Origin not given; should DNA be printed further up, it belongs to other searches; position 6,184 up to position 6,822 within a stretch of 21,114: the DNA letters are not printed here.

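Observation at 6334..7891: DPM2-like membrane protein head-to-head with a GDP-mannose pyrophosphorylase-like gene: possible archaeal multi-subunit Dol-P-Man synthase module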

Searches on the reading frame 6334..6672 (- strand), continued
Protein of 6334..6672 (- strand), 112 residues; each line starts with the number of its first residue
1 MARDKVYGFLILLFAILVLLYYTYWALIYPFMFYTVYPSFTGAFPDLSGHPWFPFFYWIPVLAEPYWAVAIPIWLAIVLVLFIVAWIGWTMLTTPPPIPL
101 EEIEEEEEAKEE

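Call 54: search_protein_families(library=pfam, proteins=[L059:4890-5750:-, L059:6517-6816:+, L087:4780-5703:+, L087:6577-8199:+, L078:5557-5907:+, L078:6395-6808:+, L080:3895-5736:+, L080:6304-7590:-, L111:1013-2209:-, L111:2996-3400:+], max_evalue=0.000001)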
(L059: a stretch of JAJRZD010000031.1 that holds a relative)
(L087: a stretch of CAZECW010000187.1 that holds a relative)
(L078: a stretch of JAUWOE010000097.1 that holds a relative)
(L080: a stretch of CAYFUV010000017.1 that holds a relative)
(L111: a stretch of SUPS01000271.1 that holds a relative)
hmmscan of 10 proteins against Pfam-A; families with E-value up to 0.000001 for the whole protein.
L059:4890-5750:- (286 aa): 1 family
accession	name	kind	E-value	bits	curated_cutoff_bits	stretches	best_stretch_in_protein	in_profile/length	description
PF01012.27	ETF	-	2.4e-49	168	26.7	1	44-232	2-180/181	Electron transfer flavoprotein domain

L059:6517-6816:+ (99 aa): 0 families

L087:4780-5703:+ (307 aa): 1 family
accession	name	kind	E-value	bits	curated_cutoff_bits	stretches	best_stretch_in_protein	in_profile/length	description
PF01522.26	Polysacc_deac_1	-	1.1e-15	58.2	23.1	1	65-176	18-121/124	Polysaccharide deacetylase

L087:6577-8199:+ (540 aa): 2 families
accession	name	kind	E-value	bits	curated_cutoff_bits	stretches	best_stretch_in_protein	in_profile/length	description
PF14104.11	DUF4277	-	9.9e-39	132.6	25.4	1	5-110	3-108/109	Domain of unknown function (DUF4277)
PF01609.27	DDE_Tnp_1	-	1.4e-11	45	23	1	124-455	7-198/200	Transposase DDE domain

L078:5557-5907:+ (116 aa): 0 families

L078:6395-6808:+ (137 aa): 0 families

L080:3895-5736:+ (613 aa): 3 families
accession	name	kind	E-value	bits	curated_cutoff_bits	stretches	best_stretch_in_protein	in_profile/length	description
PF08915.16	tRNA-Thr_ED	-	3.3e-51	173.4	30.2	1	1-139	1-137/137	Archaea-specific editing domain of threonyl-tRNA synthetase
PF03129.25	HGTP_anticodon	-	9.7e-21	74.2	21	1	501-588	1-91/94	Anticodon binding domain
PF00587.30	tRNA-synt_2b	-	2.3e-14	54.3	29.3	1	282-478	9-176/179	tRNA synthetase class II core domain (G, H, P, S and T)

L080:6304-7590:- (428 aa): 2 families
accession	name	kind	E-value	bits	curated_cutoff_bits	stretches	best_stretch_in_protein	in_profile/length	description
PF09861.14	Lar_N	-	6.4e-32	110.8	23.3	1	8-205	1-201/204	Lactate racemase N-terminal domain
PF21113.2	LarA_C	-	6.2e-12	46.1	25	1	272-413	5-147/152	Lactate racemase C-terminal domain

L111:1013-2209:- (398 aa): 7 families
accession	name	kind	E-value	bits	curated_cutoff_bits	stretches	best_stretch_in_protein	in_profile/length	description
PF00534.26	Glycos_transf_1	-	3.5e-36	124.8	26.4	1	203-372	2-171/172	Glycosyl transferases group 1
PF13692.12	Glyco_trans_1_4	-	5.1e-27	95.3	27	1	217-359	2-142/142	Glycosyl transferases group 1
PF13439.12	Glyco_transf_4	-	4.8e-25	89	28.5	1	19-194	2-167/170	Glycosyltransferase Family 4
PF13579.12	Glyco_trans_4_4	-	1.2e-15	58.6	29.7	1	19-189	1-153/158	Glycosyl transferase 4-like domain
PF20706.3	GT4-conflict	-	7e-13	48.8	26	1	159-334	143-323/385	Family 4 Glycosyltransferase in conflict systems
PF13477.12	Glyco_trans_4_2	-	6.4e-10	39.8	23.4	1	21-168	9-137/139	Glycosyl transferase 4-like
PF13524.12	Glyco_trans_1_2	-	6.7e-07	29.8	25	0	249-388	16-143/144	Glycosyl transferase-like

L111:2996-3400:+ (134 aa): 1 family
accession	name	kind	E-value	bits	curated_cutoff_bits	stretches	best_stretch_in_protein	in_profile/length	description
PF00203.26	Ribosomal_S19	-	5.7e-32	109.8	27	1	33-117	1-81/81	Ribosomal protein S19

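Call 55: search_protein_families(library=pfam, proteins=[L058:5537-5890:-, L058:6478-7713:-, L075:4418-5554:-, L075:6437-6718:-, L098:4872-5900:+, L098:6401-6787:-, L103:5581-5817:+, L103:6436-7596:-, L113:229-2286:-, L113:2888-3859:+], max_evalue=0.000001)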
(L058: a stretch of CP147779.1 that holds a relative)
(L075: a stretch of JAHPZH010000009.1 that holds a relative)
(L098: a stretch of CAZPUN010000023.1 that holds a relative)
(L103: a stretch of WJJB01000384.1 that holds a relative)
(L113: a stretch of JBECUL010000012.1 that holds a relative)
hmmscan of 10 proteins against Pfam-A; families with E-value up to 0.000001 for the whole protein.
L058:5537-5890:- (117 aa): 1 family
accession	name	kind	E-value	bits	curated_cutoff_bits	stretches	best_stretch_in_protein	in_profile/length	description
PF03683.19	UPF0175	-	1e-07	31.9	27.9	0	62-98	23-59/75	Uncharacterised protein family (UPF0175)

L058:6478-7713:- (411 aa): 1 family
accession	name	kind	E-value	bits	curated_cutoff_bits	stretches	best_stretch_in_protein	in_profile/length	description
PF07690.21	MFS_1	-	4.5e-35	121.6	33.4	1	25-370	4-347/347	Major Facilitator Superfamily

L075:4418-5554:- (378 aa): 4 families
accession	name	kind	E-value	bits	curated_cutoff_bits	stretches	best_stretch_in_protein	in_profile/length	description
PF00534.26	Glycos_transf_1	-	2.3e-48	164.4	26.4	1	185-348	6-171/172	Glycosyl transferases group 1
PF13692.12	Glyco_trans_1_4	-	2.5e-35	122.2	27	1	195-334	3-141/142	Glycosyl transferases group 1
PF13439.12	Glyco_transf_4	-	2.5e-17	63.9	28.5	1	15-170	1-168/170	Glycosyltransferase Family 4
PF13477.12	Glyco_trans_4_2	-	2.3e-08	34.7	23.4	1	33-146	24-139/139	Glycosyl transferase 4-like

L075:6437-6718:- (93 aa): 0 families

L098:4872-5900:+ (342 aa): 2 families
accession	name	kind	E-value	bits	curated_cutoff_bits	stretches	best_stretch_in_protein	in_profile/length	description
PF01909.29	NTP_transf_2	-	3.7e-10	40.5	21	1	17-113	5-79/93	Nucleotidyltransferase domain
PF18765.7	Polbeta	-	4.1e-08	33.7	26.9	1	20-79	7-66/93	Polymerase beta, Nucleotidyltransferase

L098:6401-6787:- (128 aa): 0 families

L103:5581-5817:+ (78 aa): 0 families

L103:6436-7596:- (386 aa): 1 family
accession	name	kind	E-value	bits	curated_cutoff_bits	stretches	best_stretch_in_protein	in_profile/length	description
PF00484.24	Pro_CA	-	1.9e-09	38.4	25.7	1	33-172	2-155/156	Carbonic anhydrase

L113:229-2286:- (685 aa): 4 families
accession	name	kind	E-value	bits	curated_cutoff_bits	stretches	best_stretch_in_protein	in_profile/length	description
PF13307.12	Helicase_C_2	-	3.3e-28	99.3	25.3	1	426-596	5-169/170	Helicase C-terminal domain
PF06733.21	DEAD_2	-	5.4e-22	78.7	21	1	60-219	2-169/172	DEAD_2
PF04851.21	ResIII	-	2.6e-07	31.1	22.5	0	7-113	3-112/164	Type III restriction enzyme, res subunit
PF06777.17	HBB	-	7.2e-07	29.5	30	0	277-409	64-190/190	Helical and beta-bridge domain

L113:2888-3859:+ (323 aa): 6 families
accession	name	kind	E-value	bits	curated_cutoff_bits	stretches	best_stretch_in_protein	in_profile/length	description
PF16363.11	GDP_Man_Dehyd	-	2.4e-60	205.2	27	1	11-311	2-331/332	GDP-mannose 4,6 dehydratase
PF01370.27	Epimerase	-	2.5e-59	201.1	20.9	1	9-246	1-240/240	NAD dependent epimerase/dehydratase family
PF01073.25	3Beta_HSD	-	2.8e-24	86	22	1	10-254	1-250/280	3-beta hydroxysteroid dehydrogenase/isomerase family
PF04321.23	RmlD_sub_bind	-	1.6e-16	60.7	27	1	8-309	2-278/287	RmlD substrate binding domain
PF02719.21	Polysacc_synt_2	-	1.2e-15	57.9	20.2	1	9-275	1-262/293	Polysaccharide biosynthesis protein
PF07993.18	NAD_binding_4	-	3.1e-09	36.8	20.1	0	76-193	87-216/258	Male sterility protein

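Call 71: search_protein_families(library=pfam, proteins=[L078:2944-3423:+, L078:4719-5480:+, L078:5557-5907:+, L078:6395-6808:+, L078:6870-7580:-, L059:6517-6816:+, L075:6437-6718:-, L098:6401-6787:-, L103:5581-5817:+], max_evalue=0.05)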
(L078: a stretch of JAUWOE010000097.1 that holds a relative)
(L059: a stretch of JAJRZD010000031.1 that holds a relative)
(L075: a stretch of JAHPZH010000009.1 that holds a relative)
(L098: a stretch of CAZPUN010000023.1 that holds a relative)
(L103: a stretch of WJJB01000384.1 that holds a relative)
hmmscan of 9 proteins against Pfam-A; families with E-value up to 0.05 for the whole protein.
L078:2944-3423:+ (159 aa): 1 family
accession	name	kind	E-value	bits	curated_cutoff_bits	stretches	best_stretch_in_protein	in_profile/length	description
PF04756.19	OST3_OST6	-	1.1e-07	32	27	1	46-154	181-289/294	OST3 / OST6 family, transporter family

L078:4719-5480:+ (253 aa): 2 families
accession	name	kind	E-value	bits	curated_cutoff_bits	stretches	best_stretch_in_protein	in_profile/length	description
PF01973.23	MptE-like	-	4.3e-19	69.4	34.6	1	47-201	13-164/171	6-hydroxymethylpterin diphosphokinase MptE-like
PF04263.21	TPK_catalytic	-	3.2e-06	27.5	30.7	1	86-167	7-90/113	Thiamin pyrophosphokinase, catalytic domain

L078:5557-5907:+ (116 aa): 9 families
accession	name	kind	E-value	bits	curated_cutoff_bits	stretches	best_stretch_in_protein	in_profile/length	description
PF01485.27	IBR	-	0.012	16.1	24.3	1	56-102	3-50/65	IBR domain, a half RING-finger domain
PF08271.17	Zn_Ribbon_TF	-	0.016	15.2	29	0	90-110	16-36/43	TFIIB zinc-binding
PF14471.11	DUF4428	-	0.021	15.1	27.8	1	73-113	2-38/51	Domain of unknown function (DUF4428)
PF12773.13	DZR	-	0.024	15.2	27.3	0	73-105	15-36/45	Double zinc ribbon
PF25206.1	DUF7836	-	0.032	14.5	26.7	0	68-110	5-47/59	Domain of unknown function (DUF7836)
PF19133.5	DUF5816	-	0.035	14.8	26.9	0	72-107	36-66/72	Family of unknown function (DUF5816)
PF14446.12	Prok-RING_1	-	0.039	14.4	29.1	0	72-102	6-29/54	Prokaryotic RING finger family 1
PF24463.1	DUF7577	-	0.04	14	28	0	92-103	1-12/27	Domain of unknown function (DUF7577)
PF13240.11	Zn_Ribbon_1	-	0.046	14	25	0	96-105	2-11/23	zinc-ribbon domain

L078:6395-6808:+ (137 aa): 1 family
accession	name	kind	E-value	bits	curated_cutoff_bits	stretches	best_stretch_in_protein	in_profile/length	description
PF03763.18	Remorin_C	-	0.032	14.5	29.7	1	91-136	45-88/107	Remorin, C-terminal region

L078:6870-7580:- (236 aa): 1 family
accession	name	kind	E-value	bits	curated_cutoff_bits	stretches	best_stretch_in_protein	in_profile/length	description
PF01050.24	MannoseP_isomer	-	9e-10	39.2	23.6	1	143-227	31-114/116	Mannose-6-phosphate isomerase C-terminal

L059:6517-6816:+ (99 aa): 1 family
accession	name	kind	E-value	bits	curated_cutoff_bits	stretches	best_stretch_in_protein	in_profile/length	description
PF06235.16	NAD4L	-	0.0018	18.7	22.7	0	45-86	5-46/86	NADH dehydrogenase subunit 4L (NAD4L)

L075:6437-6718:- (93 aa): 2 families
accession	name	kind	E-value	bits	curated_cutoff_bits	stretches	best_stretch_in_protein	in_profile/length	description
PF07332.16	Phage_holin_3_6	-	0.0023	18.4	28.4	1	9-83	44-101/116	Putative Actinobacterial Holin-X, holin superfamily III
PF13520.12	AA_permease_2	-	0.016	14.6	27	1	10-71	231-292/427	Amino acid permease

L098:6401-6787:- (128 aa): 1 family
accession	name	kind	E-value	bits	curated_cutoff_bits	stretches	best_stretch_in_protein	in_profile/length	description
PF00235.25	Profilin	-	1.4e-05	25.6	25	1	13-102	9-100/127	Profilin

L103:5581-5817:+ (78 aa): 2 families
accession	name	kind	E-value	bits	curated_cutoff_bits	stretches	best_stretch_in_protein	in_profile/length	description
PF00860.26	Xan_ur_permease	-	0.015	14.5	27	1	17-76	151-207/389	Permease family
PF07226.16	DUF1422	-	0.028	14.9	23.2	1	30-76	69-112/114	Protein of unknown function (DUF1422)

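Call 80: search_protein_families(library=pfam, proteins=[L059:6001-6327:+, L087:6001-6444:+, L078:6001-6330:+, L080:6001-6270:+, L111:2414-2755:+, L058:5899-6363:+, L075:5986-6312:+, L098:6001-6309:+, L103:6001-6339:+, L113:2501-2818:+], max_evalue=0.01)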
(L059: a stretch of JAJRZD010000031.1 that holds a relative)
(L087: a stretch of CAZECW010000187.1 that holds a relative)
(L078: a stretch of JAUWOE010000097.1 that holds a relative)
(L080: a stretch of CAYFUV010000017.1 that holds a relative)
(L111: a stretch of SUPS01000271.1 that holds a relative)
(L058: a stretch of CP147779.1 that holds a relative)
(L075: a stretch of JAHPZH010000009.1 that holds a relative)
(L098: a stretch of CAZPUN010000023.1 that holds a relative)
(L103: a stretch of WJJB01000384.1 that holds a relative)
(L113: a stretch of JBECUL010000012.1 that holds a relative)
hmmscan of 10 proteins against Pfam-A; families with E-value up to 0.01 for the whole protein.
L059:6001-6327:+ (108 aa): 2 families
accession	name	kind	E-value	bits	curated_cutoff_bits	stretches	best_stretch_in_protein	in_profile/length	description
PF07297.17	DPM2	-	0.0014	19.3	27.3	1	4-79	2-71/75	Dolichol phosphate-mannose biosynthesis regulatory protein (DPM2)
PF07332.16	Phage_holin_3_6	-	0.0048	17.4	28.4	1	4-83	31-99/116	Putative Actinobacterial Holin-X, holin superfamily III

L087:6001-6444:+ (147 aa): 3 families
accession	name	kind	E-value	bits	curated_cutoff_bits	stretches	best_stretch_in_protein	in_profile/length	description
PF08510.17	PIG-P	-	0.001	19.4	39.3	0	7-138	5-98/121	PIG-P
PF07297.17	DPM2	-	0.0061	17.2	27.3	0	80-111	40-71/75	Dolichol phosphate-mannose biosynthesis regulatory protein (DPM2)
PF05620.16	TMEM208_SND2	-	0.0087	16.4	22.9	1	91-140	115-163/167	SRP-independent targeting protein 2/TMEM208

L078:6001-6330:+ (109 aa): 3 families
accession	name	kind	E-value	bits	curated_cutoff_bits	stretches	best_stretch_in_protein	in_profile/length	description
PF07332.16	Phage_holin_3_6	-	0.00012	22.6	28.4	1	7-94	42-111/116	Putative Actinobacterial Holin-X, holin superfamily III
PF07297.17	DPM2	-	0.00018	22.1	27.3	0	54-81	44-71/75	Dolichol phosphate-mannose biosynthesis regulatory protein (DPM2)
PF08510.17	PIG-P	-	0.00046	20.5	39.3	1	5-96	3-85/121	PIG-P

L080:6001-6270:+ (89 aa): 2 families
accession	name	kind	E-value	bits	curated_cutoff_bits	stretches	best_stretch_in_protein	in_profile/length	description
PF08510.17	PIG-P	-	3.4e-07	30.6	39.3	1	5-84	3-83/121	PIG-P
PF07332.16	Phage_holin_3_6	-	1.4e-05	25.5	28.4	1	9-79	44-106/116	Putative Actinobacterial Holin-X, holin superfamily III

L111:2414-2755:+ (113 aa): 1 family
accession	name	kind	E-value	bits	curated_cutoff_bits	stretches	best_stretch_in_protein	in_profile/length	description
PF07332.16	Phage_holin_3_6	-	8.7e-06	26.2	28.4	1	6-101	33-108/116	Putative Actinobacterial Holin-X, holin superfamily III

L058:5899-6363:+ (154 aa): 2 families
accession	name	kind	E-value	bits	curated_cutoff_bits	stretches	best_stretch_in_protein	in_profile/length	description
PF01944.22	SpoIIM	-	0.003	18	26.9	0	42-79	55-104/163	Stage II sporulation protein M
PF20990.2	DUF2207_C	-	0.0055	16.9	33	1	17-122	121-185/247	Predicted membrane protein (DUF2207) C-terminal domain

L075:5986-6312:+ (108 aa): 1 family
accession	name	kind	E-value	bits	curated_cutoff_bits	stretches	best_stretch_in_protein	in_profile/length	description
PF07332.16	Phage_holin_3_6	-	0.0011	19.4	28.4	1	12-95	35-108/116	Putative Actinobacterial Holin-X, holin superfamily III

L098:6001-6309:+ (102 aa): 4 families
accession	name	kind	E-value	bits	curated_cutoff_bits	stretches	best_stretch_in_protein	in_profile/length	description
PF08510.17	PIG-P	-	6.6e-05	23.2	39.3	1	11-88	9-83/121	PIG-P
PF07332.16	Phage_holin_3_6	-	0.00088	19.7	28.4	1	3-73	30-86/116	Putative Actinobacterial Holin-X, holin superfamily III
PF07297.17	DPM2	-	0.0029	18.3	27.3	1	4-75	2-71/75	Dolichol phosphate-mannose biosynthesis regulatory protein (DPM2)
PF00499.25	Oxidored_q3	-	0.0042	17.3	33.2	1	10-83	34-99/146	NADH-ubiquinone/plastoquinone oxidoreductase chain 6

L103:6001-6339:+ (112 aa): 2 families
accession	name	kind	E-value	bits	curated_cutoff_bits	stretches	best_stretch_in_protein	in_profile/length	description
PF07297.17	DPM2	-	7.3e-05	23.4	27.3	1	4-83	2-71/75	Dolichol phosphate-mannose biosynthesis regulatory protein (DPM2)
PF07332.16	Phage_holin_3_6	-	0.00045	20.7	28.4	1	7-96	35-111/116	Putative Actinobacterial Holin-X, holin superfamily III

L113:2501-2818:+ (105 aa): 4 families
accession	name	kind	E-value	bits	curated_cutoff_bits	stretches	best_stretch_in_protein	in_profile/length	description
PF07297.17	DPM2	-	1.8e-14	54.2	27.3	1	4-73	2-71/75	Dolichol phosphate-mannose biosynthesis regulatory protein (DPM2)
PF08510.17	PIG-P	-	4.7e-08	33.4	39.3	1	5-100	3-98/121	PIG-P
PF07332.16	Phage_holin_3_6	-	0.0017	18.9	28.4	1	7-77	35-99/116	Putative Actinobacterial Holin-X, holin superfamily III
PF05620.16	TMEM208_SND2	-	0.0037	17.5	22.9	1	33-101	95-163/167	SRP-independent targeting protein 2/TMEM208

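Call 83: list_cluster_members(proteins=[P0093, P0101, P0106, P0113, P0119, P0125, P0139, P0149, P0162, P0179])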
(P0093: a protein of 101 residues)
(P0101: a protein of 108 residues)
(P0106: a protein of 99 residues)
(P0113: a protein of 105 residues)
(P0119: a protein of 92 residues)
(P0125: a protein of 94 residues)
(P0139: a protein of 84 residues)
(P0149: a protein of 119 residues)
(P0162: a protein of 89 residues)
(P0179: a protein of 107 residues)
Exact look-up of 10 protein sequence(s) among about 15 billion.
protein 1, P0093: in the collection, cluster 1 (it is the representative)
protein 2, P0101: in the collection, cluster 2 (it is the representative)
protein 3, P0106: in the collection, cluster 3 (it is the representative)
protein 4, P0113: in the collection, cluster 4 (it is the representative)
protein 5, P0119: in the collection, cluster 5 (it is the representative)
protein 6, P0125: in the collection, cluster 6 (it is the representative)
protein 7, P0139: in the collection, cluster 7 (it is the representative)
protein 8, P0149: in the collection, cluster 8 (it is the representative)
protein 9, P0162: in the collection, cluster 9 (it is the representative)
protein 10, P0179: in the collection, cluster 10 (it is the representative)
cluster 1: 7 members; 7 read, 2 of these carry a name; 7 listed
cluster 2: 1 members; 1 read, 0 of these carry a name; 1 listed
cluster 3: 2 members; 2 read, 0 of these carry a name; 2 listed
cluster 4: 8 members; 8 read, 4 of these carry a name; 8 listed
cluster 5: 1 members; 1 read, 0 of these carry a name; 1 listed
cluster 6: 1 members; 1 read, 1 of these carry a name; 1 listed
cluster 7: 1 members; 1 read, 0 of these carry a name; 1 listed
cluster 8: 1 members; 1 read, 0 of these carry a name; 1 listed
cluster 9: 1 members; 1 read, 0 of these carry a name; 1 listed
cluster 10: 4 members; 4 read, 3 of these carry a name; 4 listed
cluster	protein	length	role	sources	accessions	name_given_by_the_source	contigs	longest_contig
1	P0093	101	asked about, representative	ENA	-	-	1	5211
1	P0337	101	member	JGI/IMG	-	hypothetical protein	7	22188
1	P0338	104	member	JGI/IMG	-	hypothetical protein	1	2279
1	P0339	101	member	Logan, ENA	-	-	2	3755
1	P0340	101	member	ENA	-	-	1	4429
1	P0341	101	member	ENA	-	-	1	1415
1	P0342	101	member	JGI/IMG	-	-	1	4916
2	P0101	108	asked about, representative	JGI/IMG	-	-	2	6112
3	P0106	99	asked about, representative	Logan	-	-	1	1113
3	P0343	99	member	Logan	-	-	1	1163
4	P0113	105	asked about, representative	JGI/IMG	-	hypothetical protein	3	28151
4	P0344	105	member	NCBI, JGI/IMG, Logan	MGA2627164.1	MAG: hypothetical protein ABSF63_08905 [Candidatus Bathyarchaeia archaeon] | hypothetical protein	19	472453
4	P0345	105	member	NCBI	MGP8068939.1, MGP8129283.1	MAG: hypothetical protein ACLP5V_03520 [Candidatus Bathyarchaeia archaeon]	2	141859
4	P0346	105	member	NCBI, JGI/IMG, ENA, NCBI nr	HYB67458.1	MAG TPA: hypothetical protein VEC43_03950 [Candidatus Acidoferrales bacterium] | hypothetical protein [Candidatus Acidoferrales bacterium]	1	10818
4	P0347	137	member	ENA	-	-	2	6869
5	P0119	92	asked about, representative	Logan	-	-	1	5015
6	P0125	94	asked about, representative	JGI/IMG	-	predicted DNA-binding transcriptional regulator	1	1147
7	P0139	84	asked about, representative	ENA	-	-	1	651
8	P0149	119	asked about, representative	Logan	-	-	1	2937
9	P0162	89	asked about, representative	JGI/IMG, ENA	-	-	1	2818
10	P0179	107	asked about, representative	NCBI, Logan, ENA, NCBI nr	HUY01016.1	MAG TPA: hypothetical protein VMV49_15745 [Candidatus Deferrimicrobium sp.] | hypothetical protein [Candidatus Deferrimicrobium sp.]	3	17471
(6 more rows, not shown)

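Call 85: find_related_loci(query=A3, collection=genome_contigs, flank=4000)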
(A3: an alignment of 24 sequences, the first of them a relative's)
Query A3 (101 aa) in genome_contigs; peptide patterns used: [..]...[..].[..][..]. (x = any residue, [..] = any of these).
599 stretches matched a pattern (row limit reached: there are more); 485 encode a relative of the query (tblastn E <= 1e-3); the best 80 are kept; 80 distinct loci.
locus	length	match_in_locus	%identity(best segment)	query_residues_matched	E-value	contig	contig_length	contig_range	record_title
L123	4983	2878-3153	66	1-86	4e-36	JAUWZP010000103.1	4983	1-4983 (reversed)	MAG: Candidatus Bathyarchaeota archaeon isolate CSMAG_2739 CSMAG_2739_k141_2051_length_4983_cov_6.2396, whole genome sho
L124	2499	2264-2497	77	1-77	5e-35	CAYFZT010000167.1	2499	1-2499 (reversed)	MAG TPA_asm: uncultured Candidatus Bathyarchaeia archaeon isolate ERP108616_co2_78 genome assembly, contig: NODE_108116_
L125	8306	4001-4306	57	1-101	5e-35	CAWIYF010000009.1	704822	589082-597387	MAG: Candidatus Bathyarchaeota archaeon isolate MFD05942.bin.1.284 genome assembly, contig: contig_6950, whole genome sh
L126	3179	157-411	61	1-95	1e-34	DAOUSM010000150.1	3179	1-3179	MAG TPA_asm: Candidatus Bathyarchaeota archaeon isolate CSMAG_546 CSMAG_546_k127_62529_length_3179_cov_6.0000, whole gen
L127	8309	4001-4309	61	1-101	1e-33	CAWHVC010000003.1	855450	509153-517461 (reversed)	MAG: Candidatus Bathyarchaeota archaeon isolate MFD02416.bin.1.252 genome assembly, contig: contig_62252, whole genome s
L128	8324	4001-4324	61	1-99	1e-33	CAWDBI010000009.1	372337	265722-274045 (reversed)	MAG: uncultured archaeon isolate MFD02979.bin.2.28 genome assembly, contig: contig_32064, whole genome shotgun sequence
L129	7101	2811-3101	58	1-94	2e-33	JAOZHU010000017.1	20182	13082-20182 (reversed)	MAG: Candidatus Bathyarchaeota archaeon isolate SRBZ_1 k147_273898, whole genome shotgun sequence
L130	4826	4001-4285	63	1-91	3e-33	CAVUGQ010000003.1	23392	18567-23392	MAG: Candidatus Bathyarchaeota archaeon isolate MFD02416.bin.1.348 genome assembly, contig: contig_11315, whole genome s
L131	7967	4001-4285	65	1-93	4e-33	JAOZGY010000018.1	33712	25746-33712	MAG: Candidatus Bathyarchaeota archaeon isolate DVMM_5 S190cm_k147_4709921, whole genome shotgun sequence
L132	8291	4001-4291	64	1-101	3e-33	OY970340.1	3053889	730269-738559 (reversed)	MAG: Candidatus Bathyarchaeota archaeon isolate MFD04492.bin.c.5 genome assembly, chromosome: 1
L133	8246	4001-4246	68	1-79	1e-32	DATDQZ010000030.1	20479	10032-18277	MAG TPA_asm: Candidatus Bathyarchaeia archaeon isolate SMAG_U7964 k141_1597569, whole genome shotgun sequence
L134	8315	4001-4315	57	2-99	1e-32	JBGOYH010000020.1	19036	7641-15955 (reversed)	MAG: Candidatus Bathyarchaeia archaeon isolate OBJ_0618_130150_48 k141_4864837_length_19036_cov_39.0964, whole genome sh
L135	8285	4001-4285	63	1-93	8e-33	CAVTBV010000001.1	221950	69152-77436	MAG: Candidatus Bathyarchaeota archaeon isolate MFD02416.bin.1.399 genome assembly, contig: contig_103315, whole genome 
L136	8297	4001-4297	60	1-93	2e-32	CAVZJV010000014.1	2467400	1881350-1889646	MAG: Candidatus Bathyarchaeota archaeon isolate MFD05442.bin.1.295 genome assembly, contig: contig_957, whole genome sho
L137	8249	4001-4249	67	1-82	2e-32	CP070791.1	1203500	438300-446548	MAG: Candidatus Bathyarchaeota archaeon isolate bin1445 chromosome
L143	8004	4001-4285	58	1-95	8e-32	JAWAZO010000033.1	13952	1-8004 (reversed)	MAG: Candidatus Bathyarchaeia archaeon isolate ZZQ_201803_bins_84 ZZQ_201803_bins_84_scaffold_33, whole genome shotgun s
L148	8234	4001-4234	68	1-79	2e-31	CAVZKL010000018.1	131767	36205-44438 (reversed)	MAG: Candidatus Bathyarchaeota archaeon isolate MFD04408.bin.2.64 genome assembly, contig: contig_64689, whole genome sh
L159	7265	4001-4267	57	2-94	3e-30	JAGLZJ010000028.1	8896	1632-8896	MAG: Candidatus Bathyarchaeota archaeon isolate RS_13_60 ZL320.bin.60.fa_28, whole genome shotgun sequence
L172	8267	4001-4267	60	1-94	2e-29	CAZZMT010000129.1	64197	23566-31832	MAG TPA_asm: uncultured Candidatus Bathyarchaeia archaeon isolate binchicken_co25_93 genome assembly, contig: k141_18083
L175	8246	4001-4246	64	1-80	3e-29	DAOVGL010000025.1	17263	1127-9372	MAG TPA_asm: Candidatus Bathyarchaeota archaeon isolate CSMAG_1134 CSMAG_1134_k141_6930425_length_17263_cov_10.5624, who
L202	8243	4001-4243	57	1-86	4e-28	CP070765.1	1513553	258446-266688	MAG: Candidatus Bathyarchaeota archaeon isolate bin257 chromosome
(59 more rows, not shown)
